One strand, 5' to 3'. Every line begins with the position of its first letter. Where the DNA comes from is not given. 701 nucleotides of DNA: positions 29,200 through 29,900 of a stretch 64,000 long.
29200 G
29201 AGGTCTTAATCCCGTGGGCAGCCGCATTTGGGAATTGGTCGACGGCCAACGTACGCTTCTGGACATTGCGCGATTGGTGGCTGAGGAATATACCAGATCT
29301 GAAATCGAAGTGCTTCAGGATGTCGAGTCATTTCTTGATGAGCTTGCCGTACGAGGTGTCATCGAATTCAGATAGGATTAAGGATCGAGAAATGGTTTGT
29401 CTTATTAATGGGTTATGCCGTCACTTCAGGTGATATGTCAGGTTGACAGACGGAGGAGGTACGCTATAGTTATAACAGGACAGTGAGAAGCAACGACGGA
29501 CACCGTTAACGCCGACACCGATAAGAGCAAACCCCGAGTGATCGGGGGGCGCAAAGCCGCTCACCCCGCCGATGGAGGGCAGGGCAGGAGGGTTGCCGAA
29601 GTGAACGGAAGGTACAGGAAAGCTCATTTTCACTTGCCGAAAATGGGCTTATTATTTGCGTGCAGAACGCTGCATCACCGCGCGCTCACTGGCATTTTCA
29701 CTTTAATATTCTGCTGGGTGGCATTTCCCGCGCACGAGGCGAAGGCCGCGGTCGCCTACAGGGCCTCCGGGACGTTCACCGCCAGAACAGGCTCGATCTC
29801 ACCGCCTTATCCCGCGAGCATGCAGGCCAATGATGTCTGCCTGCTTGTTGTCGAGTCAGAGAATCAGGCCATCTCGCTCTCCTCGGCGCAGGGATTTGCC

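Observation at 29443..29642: c-di-GMP-I (GEMM-I)-like riboswitch core in the leader of the 1,194-aa secreted propeller protein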

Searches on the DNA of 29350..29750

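Call 5: search_rna_families(source=window, start=29350, end=29750, threshold=evalue, max_evalue=10, show_alignments=3)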
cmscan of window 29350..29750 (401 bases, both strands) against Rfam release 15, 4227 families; matches with E-value up to 10: 2.
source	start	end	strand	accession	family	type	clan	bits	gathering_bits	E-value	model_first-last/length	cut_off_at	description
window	29517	29601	+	RF03167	c-di-GMP-I-GGC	Cis-reg; riboswitch;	CL00126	50.5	59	3.9e-11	1-80/80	no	c-di-GMP-I-GGC riboswitch aptamer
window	29524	29591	-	RF02837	anti-hemB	Gene; sRNA;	-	12.6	49.5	2.6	1-81/81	no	Burkholderia RNA 7 (anti-hemB)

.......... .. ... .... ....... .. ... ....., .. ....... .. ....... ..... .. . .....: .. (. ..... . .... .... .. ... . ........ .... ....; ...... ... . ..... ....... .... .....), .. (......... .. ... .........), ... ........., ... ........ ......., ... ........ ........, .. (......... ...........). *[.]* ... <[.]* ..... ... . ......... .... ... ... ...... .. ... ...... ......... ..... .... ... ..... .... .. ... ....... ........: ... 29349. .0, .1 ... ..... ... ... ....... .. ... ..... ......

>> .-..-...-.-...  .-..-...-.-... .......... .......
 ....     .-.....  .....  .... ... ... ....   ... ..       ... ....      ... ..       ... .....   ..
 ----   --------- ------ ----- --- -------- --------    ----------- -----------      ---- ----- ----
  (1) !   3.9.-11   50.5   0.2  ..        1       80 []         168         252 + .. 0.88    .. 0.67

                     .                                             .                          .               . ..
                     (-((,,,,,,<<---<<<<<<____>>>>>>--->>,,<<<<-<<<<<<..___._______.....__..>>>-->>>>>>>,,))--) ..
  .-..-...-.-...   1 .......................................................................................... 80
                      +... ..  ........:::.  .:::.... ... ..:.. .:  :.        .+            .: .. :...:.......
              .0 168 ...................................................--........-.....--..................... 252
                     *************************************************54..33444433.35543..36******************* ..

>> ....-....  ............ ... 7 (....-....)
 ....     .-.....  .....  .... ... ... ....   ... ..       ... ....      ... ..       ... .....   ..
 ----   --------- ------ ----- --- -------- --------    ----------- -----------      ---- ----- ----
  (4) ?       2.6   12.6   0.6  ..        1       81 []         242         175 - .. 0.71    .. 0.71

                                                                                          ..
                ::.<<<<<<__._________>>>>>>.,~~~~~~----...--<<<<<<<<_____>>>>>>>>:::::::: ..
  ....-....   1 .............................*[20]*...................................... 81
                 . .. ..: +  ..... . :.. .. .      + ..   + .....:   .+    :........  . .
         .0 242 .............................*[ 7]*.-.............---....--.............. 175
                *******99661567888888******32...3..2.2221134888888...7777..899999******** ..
